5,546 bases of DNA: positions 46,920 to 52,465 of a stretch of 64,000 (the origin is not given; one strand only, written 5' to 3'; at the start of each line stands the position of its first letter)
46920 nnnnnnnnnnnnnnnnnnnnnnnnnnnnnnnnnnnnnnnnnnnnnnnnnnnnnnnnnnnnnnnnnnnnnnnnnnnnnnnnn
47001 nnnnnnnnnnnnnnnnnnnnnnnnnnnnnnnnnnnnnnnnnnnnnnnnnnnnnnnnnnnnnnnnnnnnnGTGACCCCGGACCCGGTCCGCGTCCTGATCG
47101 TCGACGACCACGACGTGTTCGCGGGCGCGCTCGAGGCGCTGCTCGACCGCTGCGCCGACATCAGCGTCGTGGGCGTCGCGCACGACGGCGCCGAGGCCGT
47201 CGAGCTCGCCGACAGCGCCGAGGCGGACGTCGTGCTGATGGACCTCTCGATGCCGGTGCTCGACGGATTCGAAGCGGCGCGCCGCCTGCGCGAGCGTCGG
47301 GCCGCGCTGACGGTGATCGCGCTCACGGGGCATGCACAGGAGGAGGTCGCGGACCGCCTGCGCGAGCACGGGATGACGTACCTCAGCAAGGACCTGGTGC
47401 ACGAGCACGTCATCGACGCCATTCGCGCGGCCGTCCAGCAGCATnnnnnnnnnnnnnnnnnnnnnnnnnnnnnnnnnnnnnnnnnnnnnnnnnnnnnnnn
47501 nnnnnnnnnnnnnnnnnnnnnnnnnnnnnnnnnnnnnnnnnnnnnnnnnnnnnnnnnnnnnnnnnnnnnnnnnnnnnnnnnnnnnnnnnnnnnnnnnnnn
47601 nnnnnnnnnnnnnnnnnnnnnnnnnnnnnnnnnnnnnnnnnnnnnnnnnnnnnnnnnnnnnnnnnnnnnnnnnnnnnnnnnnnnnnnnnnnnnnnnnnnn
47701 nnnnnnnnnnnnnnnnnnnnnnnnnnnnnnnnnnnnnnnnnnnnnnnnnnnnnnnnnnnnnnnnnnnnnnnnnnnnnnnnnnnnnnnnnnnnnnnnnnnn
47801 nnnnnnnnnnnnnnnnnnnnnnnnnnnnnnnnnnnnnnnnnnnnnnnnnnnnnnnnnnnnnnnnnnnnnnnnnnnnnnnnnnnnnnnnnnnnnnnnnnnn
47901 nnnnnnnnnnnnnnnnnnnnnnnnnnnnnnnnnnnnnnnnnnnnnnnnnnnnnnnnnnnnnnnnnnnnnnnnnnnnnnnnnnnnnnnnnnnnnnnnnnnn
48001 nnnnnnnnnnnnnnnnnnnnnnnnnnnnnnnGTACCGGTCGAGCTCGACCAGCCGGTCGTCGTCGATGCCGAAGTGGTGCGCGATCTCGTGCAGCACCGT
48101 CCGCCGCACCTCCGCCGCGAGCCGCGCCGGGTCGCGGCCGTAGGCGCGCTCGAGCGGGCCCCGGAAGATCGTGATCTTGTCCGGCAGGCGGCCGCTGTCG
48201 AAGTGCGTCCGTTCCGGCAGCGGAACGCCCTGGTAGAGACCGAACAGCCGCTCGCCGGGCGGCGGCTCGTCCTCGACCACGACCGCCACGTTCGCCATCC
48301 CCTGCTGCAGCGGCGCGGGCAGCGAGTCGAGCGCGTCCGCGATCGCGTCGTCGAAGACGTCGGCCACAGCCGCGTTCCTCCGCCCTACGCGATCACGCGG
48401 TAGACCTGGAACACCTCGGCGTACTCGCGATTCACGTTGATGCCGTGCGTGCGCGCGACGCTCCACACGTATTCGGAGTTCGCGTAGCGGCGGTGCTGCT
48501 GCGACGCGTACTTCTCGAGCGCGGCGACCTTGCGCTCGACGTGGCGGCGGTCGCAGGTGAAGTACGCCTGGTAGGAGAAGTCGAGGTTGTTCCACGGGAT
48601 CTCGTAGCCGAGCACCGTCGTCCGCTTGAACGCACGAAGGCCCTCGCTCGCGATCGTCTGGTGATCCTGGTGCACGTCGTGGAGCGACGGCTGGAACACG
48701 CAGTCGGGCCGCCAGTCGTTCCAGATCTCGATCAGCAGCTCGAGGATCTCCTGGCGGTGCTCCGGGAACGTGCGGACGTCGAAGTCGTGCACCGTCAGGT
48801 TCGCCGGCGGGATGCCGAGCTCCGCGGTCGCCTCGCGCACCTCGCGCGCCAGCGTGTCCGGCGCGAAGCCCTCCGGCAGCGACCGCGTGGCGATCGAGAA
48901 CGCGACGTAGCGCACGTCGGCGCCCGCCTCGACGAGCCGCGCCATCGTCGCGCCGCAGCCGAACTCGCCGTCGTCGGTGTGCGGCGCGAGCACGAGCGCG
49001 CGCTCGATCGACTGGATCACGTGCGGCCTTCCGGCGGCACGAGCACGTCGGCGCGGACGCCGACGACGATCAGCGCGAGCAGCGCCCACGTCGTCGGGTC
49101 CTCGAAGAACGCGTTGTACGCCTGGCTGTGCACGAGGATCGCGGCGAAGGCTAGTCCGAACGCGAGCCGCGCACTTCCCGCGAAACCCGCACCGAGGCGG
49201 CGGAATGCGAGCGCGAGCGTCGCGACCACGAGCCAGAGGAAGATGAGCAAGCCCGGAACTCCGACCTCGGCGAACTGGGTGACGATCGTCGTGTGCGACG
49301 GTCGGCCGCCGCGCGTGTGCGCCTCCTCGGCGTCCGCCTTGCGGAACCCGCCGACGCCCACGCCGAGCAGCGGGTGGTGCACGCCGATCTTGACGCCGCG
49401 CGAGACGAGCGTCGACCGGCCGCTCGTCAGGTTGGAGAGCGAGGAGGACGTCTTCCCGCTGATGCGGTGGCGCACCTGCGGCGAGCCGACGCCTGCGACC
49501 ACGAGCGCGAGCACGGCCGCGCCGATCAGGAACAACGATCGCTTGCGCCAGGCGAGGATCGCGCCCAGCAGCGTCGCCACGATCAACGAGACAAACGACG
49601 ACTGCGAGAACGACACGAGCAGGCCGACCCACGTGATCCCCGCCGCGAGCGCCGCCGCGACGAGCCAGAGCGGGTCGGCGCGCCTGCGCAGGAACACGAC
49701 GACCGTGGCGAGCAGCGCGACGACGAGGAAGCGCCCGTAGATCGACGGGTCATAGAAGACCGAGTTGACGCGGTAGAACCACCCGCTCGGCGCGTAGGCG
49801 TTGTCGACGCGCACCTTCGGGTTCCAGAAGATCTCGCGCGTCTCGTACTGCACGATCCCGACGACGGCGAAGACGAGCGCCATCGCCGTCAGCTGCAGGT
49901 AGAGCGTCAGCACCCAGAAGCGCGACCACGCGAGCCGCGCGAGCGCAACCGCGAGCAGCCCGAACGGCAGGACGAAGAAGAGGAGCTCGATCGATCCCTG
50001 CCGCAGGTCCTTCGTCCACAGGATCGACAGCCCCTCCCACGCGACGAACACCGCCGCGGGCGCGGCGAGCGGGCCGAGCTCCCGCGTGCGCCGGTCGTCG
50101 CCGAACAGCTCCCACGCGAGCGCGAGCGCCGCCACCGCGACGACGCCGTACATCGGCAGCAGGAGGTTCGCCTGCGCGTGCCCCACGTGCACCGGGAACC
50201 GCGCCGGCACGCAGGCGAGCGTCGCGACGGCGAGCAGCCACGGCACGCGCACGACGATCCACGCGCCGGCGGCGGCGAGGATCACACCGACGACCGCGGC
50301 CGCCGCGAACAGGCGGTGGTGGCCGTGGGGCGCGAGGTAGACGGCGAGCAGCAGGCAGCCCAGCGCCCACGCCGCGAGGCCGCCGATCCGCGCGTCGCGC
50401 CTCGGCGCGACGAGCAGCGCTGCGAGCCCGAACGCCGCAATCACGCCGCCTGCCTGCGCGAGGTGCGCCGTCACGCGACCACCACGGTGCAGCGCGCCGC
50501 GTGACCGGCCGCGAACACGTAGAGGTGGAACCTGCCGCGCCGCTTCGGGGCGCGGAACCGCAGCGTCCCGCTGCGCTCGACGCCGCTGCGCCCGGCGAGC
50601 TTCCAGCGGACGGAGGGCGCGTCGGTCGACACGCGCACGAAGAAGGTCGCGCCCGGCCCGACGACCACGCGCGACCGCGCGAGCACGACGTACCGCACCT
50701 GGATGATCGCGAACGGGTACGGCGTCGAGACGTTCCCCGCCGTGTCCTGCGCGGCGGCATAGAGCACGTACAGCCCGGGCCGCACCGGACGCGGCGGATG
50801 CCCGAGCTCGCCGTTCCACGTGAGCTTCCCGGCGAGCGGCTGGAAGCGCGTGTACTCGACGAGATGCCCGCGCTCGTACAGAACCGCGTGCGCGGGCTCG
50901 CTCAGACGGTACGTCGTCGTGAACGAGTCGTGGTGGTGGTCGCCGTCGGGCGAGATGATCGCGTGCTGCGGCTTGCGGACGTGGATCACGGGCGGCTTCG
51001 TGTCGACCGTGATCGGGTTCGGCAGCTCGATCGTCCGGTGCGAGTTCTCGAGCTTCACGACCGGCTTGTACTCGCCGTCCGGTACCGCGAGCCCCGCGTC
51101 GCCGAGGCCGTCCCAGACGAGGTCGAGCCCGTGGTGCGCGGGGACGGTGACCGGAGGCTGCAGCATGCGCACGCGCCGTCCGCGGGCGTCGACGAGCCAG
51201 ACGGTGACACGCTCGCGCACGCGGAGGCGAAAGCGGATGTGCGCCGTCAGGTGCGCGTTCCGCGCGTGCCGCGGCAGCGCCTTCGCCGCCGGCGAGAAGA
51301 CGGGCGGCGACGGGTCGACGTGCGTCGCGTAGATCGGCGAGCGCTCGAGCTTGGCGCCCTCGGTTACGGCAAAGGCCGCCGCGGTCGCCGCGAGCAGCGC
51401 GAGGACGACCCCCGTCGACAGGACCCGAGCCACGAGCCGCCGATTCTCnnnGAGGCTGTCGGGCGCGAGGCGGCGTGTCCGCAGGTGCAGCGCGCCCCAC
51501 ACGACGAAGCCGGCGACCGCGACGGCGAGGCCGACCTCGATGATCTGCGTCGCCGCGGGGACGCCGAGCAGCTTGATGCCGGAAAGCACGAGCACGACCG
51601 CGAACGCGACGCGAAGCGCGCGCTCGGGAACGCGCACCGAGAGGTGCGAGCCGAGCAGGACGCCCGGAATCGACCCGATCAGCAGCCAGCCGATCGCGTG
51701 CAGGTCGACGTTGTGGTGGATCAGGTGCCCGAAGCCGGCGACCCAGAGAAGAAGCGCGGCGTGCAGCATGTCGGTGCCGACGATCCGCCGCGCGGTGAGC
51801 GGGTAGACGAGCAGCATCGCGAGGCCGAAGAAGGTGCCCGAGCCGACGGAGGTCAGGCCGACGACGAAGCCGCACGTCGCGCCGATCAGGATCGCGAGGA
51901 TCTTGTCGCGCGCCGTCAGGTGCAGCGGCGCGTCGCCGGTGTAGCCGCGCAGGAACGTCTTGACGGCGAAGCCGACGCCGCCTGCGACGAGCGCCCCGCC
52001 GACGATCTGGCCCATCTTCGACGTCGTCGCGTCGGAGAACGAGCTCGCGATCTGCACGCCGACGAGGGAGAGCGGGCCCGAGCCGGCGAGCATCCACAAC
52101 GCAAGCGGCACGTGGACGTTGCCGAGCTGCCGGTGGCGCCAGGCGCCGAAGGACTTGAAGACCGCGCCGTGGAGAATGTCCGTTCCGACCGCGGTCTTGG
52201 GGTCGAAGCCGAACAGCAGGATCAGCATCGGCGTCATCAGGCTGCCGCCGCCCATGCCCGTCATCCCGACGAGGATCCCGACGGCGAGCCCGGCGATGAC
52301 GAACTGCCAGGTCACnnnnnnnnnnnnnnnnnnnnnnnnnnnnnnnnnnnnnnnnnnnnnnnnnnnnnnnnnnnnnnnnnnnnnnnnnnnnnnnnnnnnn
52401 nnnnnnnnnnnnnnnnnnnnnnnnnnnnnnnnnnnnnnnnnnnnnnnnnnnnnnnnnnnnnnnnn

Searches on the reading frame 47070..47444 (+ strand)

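Call 76: search_protein_families(library=pfam, proteins=[window:47070-47444:+], max_evalue=0.001)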
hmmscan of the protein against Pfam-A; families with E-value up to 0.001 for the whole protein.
window:47070-47444:+ (125 aa): 1 family
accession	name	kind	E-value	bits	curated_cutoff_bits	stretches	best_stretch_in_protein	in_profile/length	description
PF00072.30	Response_reg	-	6.2e-24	84.8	30.2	1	8-118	1-110/111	Response regulator receiver domain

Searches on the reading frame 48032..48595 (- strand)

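Call 76: search_protein_families(library=pfam, proteins=[window:48032-48595:-], max_evalue=0.001)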
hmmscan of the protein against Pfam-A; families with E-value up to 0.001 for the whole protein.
window:48032-48595:- (188 aa): 1 family
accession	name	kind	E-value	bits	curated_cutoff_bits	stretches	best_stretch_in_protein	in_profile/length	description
PF06262.17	Zincin_1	-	4.1e-28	97.7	22.4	1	100-185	1-95/97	Zincin-like metallopeptidase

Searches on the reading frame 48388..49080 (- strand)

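Call 76: search_protein_families(library=pfam, proteins=[window:48388-49080:-], max_evalue=0.001)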
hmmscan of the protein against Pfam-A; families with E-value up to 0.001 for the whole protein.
window:48388-49080:- (231 aa): 1 family
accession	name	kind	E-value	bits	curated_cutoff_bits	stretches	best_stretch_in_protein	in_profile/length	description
PF02585.22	PIG-L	-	7.2e-17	62.5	28.2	1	29-149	1-127/129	GlcNAc-PI de-N-acetylase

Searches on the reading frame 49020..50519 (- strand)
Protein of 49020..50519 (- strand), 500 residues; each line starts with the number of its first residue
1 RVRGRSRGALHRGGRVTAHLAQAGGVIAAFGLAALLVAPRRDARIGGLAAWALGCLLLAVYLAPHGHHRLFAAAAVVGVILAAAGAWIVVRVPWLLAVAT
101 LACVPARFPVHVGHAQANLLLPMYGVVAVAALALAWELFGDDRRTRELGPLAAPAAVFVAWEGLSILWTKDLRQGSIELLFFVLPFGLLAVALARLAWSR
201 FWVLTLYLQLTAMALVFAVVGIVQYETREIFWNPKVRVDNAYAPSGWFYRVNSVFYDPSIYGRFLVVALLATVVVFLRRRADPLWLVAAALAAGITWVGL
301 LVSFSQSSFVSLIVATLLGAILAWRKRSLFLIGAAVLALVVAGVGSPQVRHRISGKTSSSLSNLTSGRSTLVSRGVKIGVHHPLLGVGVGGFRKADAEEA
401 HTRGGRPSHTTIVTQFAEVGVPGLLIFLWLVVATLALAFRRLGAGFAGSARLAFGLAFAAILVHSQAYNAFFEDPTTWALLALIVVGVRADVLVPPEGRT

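Call 68: search_protein_families(library=pfam, proteins=[window:49020-50519:-], max_evalue=0.001)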
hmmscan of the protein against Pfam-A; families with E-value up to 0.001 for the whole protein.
window:49020-50519:- (500 aa): 1 family
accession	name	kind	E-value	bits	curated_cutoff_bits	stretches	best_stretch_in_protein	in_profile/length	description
PF04932.20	Wzy_C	-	3.3e-13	50.1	31.7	1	292-428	2-149/149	O-Antigen ligase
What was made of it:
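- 49017..51433 (-): Second Wzy_C protein (49017-50519) and a 320-aa TM + FlgD-Ig protein (50471-51433). In other genomes this pair lies a few kb downstream of Wzx. Pfam (call 68).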

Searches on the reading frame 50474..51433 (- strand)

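Call 68: search_protein_families(library=pfam, proteins=[window:50474-51433:-], max_evalue=0.001)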
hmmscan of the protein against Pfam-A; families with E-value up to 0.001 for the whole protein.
window:50474-51433:- (320 aa): 1 family
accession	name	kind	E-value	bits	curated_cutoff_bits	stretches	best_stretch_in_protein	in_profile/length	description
PF13860.13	FlgD_ig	-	0.00035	20.9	27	0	75-130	24-77/79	FlgD Ig-like domain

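Call 81: search_protein_families(library=ncbifam, proteins=[window:50474-51433:-], max_evalue=0.0001)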
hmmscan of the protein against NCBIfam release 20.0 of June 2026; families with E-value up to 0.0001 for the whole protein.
window:50474-51433:- (320 aa): 0 families

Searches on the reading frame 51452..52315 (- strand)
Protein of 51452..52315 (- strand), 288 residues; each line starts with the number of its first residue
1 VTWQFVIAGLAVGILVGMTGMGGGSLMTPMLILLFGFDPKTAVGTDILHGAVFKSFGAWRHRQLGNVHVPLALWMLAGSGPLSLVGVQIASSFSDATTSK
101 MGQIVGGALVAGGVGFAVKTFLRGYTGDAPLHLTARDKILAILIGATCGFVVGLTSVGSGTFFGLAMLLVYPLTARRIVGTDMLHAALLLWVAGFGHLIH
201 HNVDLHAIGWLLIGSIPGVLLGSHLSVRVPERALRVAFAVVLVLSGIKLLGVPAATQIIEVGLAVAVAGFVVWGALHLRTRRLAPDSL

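Call 68: search_protein_families(library=pfam, proteins=[window:51452-52315:-], max_evalue=0.001)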
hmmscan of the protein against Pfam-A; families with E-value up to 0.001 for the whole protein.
window:51452-52315:- (288 aa): 1 family
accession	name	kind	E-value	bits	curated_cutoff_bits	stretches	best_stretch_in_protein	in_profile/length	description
PF01925.25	TauE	-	2.1e-43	149.1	32.6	1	6-249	2-237/237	Sulfite exporter TauE/SafE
